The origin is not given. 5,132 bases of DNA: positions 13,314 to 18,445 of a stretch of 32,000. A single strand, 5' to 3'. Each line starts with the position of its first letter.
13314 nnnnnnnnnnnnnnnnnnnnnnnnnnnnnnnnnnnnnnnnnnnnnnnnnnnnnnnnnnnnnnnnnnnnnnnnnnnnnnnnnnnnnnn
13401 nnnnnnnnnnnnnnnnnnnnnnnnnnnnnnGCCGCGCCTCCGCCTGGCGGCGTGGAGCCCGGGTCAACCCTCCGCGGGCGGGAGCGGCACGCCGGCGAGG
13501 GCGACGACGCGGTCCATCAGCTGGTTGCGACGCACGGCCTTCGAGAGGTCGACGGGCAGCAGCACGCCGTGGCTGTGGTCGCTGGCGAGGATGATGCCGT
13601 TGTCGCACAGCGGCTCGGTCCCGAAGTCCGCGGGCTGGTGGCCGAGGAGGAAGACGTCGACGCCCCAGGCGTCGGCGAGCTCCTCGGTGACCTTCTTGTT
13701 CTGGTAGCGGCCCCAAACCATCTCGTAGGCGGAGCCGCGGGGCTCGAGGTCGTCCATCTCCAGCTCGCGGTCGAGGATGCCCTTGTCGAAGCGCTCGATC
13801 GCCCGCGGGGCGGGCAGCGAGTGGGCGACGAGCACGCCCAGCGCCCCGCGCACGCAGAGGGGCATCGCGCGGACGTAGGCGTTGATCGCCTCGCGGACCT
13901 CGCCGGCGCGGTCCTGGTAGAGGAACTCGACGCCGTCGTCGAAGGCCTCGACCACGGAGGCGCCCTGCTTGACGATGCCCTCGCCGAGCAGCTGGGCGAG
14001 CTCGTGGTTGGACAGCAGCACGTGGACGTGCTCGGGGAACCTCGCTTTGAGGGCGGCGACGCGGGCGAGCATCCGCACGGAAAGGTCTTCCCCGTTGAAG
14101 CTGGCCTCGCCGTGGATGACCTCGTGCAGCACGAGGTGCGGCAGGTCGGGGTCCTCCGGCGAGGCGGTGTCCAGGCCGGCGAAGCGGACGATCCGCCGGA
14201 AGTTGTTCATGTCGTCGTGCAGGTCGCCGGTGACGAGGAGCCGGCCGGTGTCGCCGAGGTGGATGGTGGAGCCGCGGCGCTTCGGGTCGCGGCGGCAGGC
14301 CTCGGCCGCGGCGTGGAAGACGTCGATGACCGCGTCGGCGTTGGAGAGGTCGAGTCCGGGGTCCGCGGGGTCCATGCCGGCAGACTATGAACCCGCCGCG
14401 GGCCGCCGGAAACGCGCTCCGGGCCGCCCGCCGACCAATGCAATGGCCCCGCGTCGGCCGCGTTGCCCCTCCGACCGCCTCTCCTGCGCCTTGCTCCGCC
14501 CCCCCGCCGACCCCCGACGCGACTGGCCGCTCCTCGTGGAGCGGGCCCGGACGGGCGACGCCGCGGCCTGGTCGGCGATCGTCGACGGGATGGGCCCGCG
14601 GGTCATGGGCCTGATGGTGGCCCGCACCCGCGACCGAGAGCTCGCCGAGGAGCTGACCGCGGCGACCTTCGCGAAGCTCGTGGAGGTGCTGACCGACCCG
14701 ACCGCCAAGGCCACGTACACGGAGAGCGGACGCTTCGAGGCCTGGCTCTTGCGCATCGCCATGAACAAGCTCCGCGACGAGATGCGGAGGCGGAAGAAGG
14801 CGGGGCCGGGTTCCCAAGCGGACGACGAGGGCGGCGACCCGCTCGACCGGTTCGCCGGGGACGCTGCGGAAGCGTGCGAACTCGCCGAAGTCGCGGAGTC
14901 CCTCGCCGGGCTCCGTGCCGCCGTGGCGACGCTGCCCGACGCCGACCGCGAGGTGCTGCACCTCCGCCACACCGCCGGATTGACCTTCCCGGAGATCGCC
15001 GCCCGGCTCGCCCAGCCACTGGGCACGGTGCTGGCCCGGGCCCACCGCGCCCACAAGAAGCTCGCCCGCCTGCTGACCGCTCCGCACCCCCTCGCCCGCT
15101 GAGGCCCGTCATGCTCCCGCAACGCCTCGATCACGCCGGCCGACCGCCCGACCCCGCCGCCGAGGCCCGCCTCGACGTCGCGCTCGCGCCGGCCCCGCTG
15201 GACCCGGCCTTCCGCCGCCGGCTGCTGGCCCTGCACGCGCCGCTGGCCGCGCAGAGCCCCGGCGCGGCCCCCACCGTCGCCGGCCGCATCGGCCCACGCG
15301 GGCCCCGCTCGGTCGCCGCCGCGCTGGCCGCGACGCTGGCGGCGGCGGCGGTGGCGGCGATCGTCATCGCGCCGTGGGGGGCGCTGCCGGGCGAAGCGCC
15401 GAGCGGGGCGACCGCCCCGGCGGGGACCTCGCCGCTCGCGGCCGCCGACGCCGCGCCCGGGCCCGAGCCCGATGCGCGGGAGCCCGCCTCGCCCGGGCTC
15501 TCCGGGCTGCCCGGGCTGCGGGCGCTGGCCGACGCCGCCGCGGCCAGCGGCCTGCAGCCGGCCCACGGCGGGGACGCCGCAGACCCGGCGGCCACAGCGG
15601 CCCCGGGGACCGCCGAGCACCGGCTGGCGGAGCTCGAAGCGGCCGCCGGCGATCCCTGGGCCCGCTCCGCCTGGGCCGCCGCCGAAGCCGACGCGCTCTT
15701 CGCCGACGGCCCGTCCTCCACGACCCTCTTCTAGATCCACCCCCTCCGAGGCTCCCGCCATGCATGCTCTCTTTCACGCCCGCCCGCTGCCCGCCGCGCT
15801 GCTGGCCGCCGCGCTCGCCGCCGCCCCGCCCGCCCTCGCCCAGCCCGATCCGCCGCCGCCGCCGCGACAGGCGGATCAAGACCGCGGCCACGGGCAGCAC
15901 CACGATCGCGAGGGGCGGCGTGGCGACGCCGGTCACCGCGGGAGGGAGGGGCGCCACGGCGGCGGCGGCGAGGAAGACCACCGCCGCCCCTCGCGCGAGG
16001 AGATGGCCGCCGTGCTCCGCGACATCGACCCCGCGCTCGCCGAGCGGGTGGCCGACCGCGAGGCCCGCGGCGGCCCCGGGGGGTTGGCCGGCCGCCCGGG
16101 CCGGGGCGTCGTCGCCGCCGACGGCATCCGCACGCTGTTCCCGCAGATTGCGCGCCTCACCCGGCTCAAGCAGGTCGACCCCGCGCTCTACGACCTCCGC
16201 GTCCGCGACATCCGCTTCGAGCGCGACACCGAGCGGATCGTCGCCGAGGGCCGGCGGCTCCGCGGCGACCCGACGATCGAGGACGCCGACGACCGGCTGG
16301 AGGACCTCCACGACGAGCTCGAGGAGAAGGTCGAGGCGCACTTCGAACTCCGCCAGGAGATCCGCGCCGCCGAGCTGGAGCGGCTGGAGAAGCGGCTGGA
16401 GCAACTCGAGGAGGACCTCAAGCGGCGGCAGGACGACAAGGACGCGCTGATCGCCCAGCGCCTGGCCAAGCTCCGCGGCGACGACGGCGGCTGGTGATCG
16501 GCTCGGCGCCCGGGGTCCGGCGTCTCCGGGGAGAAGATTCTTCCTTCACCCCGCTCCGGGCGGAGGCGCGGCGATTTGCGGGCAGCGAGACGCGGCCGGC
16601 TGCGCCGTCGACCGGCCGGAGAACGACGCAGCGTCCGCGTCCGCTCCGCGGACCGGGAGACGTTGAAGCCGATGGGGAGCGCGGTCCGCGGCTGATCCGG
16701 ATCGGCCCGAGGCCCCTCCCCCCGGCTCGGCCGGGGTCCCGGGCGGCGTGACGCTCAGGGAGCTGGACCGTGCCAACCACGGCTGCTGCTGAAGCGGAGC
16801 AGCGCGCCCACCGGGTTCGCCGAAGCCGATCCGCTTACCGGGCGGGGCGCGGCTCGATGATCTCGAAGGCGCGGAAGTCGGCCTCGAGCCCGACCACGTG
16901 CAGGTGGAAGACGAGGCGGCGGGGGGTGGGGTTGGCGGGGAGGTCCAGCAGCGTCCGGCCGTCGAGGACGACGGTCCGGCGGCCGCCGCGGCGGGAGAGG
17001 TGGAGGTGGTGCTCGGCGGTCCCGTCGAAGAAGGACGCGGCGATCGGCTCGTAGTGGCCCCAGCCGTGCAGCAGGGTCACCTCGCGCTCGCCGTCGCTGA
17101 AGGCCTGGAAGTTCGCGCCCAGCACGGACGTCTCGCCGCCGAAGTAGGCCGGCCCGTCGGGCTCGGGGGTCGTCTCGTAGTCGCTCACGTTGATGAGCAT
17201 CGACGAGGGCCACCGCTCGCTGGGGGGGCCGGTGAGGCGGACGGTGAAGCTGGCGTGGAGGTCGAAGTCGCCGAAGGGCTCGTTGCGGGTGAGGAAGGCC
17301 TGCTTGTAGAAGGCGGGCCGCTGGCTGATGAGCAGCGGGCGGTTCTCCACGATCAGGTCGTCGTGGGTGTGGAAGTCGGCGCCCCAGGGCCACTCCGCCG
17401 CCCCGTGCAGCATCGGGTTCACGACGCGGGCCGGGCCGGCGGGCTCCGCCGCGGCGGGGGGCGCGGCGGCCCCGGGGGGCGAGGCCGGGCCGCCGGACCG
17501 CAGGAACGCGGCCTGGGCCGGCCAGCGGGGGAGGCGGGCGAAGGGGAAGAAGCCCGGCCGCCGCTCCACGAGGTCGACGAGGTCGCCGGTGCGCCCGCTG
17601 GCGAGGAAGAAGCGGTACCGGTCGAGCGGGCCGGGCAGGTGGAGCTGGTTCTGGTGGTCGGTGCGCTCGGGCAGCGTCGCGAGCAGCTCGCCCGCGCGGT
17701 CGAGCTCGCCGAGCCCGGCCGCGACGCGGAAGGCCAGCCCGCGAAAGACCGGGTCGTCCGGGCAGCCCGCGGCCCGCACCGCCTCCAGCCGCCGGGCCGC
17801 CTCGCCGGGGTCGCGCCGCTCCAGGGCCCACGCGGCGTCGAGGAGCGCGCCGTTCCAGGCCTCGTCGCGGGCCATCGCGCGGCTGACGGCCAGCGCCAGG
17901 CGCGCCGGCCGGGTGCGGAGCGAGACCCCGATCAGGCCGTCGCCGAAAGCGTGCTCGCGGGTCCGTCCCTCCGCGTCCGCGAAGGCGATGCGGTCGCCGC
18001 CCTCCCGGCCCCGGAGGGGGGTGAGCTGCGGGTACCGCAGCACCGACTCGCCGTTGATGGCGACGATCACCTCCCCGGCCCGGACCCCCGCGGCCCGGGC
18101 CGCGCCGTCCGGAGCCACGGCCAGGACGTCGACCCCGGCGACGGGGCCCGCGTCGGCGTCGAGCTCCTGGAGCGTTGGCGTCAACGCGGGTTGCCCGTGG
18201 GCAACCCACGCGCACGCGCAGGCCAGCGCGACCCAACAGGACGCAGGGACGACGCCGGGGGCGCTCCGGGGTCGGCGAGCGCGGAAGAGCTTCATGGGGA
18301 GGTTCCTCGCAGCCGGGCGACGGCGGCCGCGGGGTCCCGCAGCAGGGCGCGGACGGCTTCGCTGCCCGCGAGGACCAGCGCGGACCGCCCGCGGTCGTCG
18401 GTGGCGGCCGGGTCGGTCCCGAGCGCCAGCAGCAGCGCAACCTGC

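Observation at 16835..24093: Three-gene envelope operon: CsgG/LpoB-like secreted protein, 1545-aa anchored giant with the same module twice plus ankyrin repeats, and a PDZ protein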

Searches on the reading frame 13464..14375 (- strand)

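Call 12: search_protein_families(library=pfam, proteins=[window:13464-14375:-], max_evalue=0.01)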
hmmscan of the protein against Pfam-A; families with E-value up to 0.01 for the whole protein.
window:13464-14375:- (303 aa): 1 family
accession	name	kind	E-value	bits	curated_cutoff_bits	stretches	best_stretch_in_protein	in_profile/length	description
PF00149.33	Metallophos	-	3.7e-05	24.7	21.5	1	45-248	2-189/191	Calcineurin-like phosphoesterase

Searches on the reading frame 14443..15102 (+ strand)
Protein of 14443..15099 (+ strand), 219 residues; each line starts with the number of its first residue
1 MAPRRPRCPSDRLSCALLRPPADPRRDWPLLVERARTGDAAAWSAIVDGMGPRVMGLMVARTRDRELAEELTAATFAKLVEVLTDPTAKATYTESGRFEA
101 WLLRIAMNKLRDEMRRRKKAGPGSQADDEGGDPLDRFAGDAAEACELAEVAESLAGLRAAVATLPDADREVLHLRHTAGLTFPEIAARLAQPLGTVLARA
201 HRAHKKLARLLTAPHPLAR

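Call 12: search_protein_families(library=pfam, proteins=[window:14463-15102:+], max_evalue=0.01)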
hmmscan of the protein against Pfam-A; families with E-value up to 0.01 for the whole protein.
window:14463-15102:+ (213 aa): 0 families

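Call 80: search_protein_families(library=pfam, proteins=[window:14443-15099:+], max_evalue=1)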
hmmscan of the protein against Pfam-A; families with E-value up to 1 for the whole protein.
seq(219 aa): 6 families
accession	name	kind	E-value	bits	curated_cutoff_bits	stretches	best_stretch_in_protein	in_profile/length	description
PF08281.18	Sigma70_r4_2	-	5.7e-09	35.9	25.7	1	157-207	4-54/54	Sigma-70, region 4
PF04545.22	Sigma70_r4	-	6e-09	35.7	24.1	1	160-207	1-48/50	Sigma-70, region 4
PF04542.20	Sigma70_r2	-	7.9e-08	32.4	24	1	50-119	5-70/71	Sigma-70 region 2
PF07638.17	Sigma70_ECF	-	0.00013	22.3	21.1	1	69-209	47-181/185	ECF sigma factor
PF13936.12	HTH_38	-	0.11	12.7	27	1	166-189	7-30/44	Helix-turn-helix domain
PF13412.12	HTH_24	-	0.13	12.3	21.9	1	174-199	12-37/48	Winged helix-turn-helix DNA-binding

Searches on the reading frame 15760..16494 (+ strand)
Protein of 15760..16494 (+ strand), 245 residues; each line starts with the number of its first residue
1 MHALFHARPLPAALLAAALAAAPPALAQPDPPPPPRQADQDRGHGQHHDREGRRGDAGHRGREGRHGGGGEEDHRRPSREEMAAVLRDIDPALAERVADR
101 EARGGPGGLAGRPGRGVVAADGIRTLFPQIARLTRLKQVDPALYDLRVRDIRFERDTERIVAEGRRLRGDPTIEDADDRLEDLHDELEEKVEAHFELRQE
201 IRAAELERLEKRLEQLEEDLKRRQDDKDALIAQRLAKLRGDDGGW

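Call 80: search_protein_families(library=pfam, proteins=[window:15760-16494:+], max_evalue=1)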
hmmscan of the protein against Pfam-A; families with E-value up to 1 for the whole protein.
seq(245 aa): 9 families
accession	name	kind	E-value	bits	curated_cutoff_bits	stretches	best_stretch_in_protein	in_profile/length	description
PF25764.1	KIF21A_4th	-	0.019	15.1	33.1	1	174-233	24-83/183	KIF21A-like domain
PF07303.18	Occludin_ELL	-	0.02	16.1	31.2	0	134-188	36-90/101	Occludin homology domain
PF14362.11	DUF4407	-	0.027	14.2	31.3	1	96-231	162-236/297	Domain of unknown function (DUF4407)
PF16326.10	ABC_tran_CTD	-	0.029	15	32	0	204-222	8-26/69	ABC transporter C-terminal domain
PF06628.17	Catalase-rel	-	0.033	14.8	30.1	1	78-99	42-63/65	Catalase-related immune-responsive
PF24850.1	CC_BshC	-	0.07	13.4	27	1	158-238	31-111/159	Bacillithiol biosynthesis BshC, C-terminal coiled-coil domain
PF07851.19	TMEM120A-B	-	0.17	11.6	29.8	1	174-237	8-70/324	TMEM120A/B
PF12041.13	DELLA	-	0.18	12.2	23.8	1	200-227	10-37/69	Transcriptional regulator DELLA protein N terminal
PF13600.11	DUF4140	-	0.22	12.4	27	1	125-233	2-94/98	N-terminal domain of unknown function (DUF4140)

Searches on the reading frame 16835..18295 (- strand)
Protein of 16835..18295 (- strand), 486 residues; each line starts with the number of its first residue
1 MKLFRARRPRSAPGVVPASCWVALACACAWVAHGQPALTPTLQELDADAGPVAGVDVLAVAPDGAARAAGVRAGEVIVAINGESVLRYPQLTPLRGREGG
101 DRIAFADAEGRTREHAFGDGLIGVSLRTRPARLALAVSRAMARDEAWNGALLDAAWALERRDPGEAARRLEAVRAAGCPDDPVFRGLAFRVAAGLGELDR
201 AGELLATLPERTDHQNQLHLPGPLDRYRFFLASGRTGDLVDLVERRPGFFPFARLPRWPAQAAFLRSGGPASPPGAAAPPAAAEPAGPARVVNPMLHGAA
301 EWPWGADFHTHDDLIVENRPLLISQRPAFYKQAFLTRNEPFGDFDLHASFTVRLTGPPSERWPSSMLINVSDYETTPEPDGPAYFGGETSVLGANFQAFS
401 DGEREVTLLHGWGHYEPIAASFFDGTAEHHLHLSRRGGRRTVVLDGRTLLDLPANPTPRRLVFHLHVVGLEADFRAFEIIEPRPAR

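Call 9: search_protein_families(library=pfam, proteins=[window:16835-18295:-], max_evalue=0.1)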
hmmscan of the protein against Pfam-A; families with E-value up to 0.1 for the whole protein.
window:16835-18295:- (486 aa): 5 families
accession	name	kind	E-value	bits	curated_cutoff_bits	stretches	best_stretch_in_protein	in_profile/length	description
PF17820.7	PDZ_6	-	4.6e-08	33.1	27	1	57-90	2-35/54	PDZ domain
PF14559.12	TPR_19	-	0.00016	22.4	25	1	157-216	1-59/68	Tetratricopeptide repeat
PF00595.29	PDZ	-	0.0023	18.7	23.2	1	53-85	25-57/81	PDZ domain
PF13180.12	PDZ_2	-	0.015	16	27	1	50-86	12-45/80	PDZ domain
PF06439.18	3keto-disac_hyd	-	0.036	14.5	26.8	0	331-459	41-166/187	3-keto-disaccharide hydrolase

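Call 10: search_protein_families(library=ncbifam, proteins=[window:16835-18295:-], max_evalue=0.1)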
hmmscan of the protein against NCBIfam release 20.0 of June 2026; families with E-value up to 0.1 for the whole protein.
window:16835-18295:- (486 aa): 8 families
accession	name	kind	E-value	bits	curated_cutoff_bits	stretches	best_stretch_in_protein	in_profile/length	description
TIGR02037.1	degP_htrA_DO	subfamily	0.0013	17.8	416.2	1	53-91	259-297/434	Do family serine endopeptidase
NF008189.1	PRK10942.1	equivalog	0.0069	14.9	720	1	54-88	314-348/477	serine endoprotease DegP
NF041521.1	HhoA_HhoB_HtrA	equivalog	0.0074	15.6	450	1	52-87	262-297/335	HhoA/HhoB/HtrA family serine endopeptidase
NF041199.1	trx7_PDZ_seleno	equivalog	0.023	13.6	300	1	54-87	204-237/390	Trx7/PDZ domain-containing (seleno)protein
NF008147.1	PRK10898.1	equivalog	0.028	13.6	408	1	42-83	268-309/352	outer membrane-stress sensor serine endopeptidase DegS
NF007526.1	PRK10139.1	equivalog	0.029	13.1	756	1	54-91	292-329/456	serine endoprotease DegQ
NF047968.1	SerProtHtrA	equivalog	0.043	13.2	470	1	52-92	288-328/357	serine protease HtrA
NF040960.1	MamE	equivalog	0.075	11.6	800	0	44-87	456-501/659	magnetosome formation protease MamE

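Call 78: search_solved_structures(query=window:16835-18295:-, max_evalue=1)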
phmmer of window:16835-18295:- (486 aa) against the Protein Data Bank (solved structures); distinct sequences matched with E-value up to 1: 51.
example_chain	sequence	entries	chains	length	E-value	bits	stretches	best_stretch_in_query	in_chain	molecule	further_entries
2joa_A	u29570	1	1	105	0.0063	18.6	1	51-98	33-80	Serine protease HTRA1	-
2ytw_A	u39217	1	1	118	0.0081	18.2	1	51-98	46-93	Serine protease HTRA1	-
3pv3_A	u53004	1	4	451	0.023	16.8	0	48-88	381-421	DegQ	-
3pv5_A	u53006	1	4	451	0.023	16.8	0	48-88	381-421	DegQ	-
3pv2_A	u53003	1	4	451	0.023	16.7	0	48-88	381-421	DegQ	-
1fc7_A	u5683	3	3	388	0.025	16.6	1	42-85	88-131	PHOTOSYSTEM II D1 PROTEASE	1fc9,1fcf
1fc6_A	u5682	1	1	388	0.026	16.5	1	42-85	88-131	PHOTOSYSTEM II D1 PROTEASE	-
3num_A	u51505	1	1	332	0.041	15.9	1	52-96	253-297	Serine protease HTRA1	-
3nzi_A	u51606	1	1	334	0.041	15.9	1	52-96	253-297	Serine protease HTRA1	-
22kg_A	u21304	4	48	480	0.074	15.1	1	53-104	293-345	Probable periplasmic serine endoprotease DegP-like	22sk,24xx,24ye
3khf_A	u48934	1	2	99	0.086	14.8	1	59-90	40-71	Microtubule-associated serine/threonine-protein kinase 3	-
2omj_A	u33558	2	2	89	0.12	14.4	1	55-105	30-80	Rho guanine nucleotide exchange factor 12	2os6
5ova_A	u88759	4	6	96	0.12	14.3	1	30-104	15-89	SH3 and multiple ankyrin repeat domains protein 3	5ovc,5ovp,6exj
4ynn_A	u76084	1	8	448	0.13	14.3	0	48-91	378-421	Protease DO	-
32cr_A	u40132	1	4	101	0.14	14.2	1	30-104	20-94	SH3 and multiple ankyrin repeat domains protein 3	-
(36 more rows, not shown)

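Call 84: search_protein_families(library=padloc, proteins=[window:16835-18295:-], max_evalue=0.01)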
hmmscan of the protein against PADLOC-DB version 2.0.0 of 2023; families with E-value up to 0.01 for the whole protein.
window:16835-18295:- (486 aa): 0 families

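Call 100: find_related_loci(query=A6, collection=metagenome_contigs, flank=9000)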
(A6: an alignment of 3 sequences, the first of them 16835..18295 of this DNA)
Query A6 (486 aa) in metagenome_contigs; peptide patterns used: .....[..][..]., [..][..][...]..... (x = any residue, [..] = any of these).
600 stretches matched a pattern, but none encodes a relative of the query by tblastn (E <= 1e-3).

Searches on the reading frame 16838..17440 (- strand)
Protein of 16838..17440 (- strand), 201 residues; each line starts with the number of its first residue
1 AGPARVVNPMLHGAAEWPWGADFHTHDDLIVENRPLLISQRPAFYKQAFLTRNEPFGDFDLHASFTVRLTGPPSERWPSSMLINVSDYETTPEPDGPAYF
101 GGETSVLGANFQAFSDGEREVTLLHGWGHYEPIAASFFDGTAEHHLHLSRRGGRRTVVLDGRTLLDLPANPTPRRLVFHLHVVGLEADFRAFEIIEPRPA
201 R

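Call 80: search_protein_families(library=pfam, proteins=[window:16838-17440:-], max_evalue=1)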
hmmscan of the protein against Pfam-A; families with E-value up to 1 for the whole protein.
seq(201 aa): 2 families
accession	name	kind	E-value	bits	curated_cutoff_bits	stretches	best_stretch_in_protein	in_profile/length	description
PF06439.18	3keto-disac_hyd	-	0.051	14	26.8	1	46-190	41-182/187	3-keto-disaccharide hydrolase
PF07122.16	VLPT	-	0.26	11.5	27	1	60-74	9-23/30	Variable length PCR target protein (VLPT)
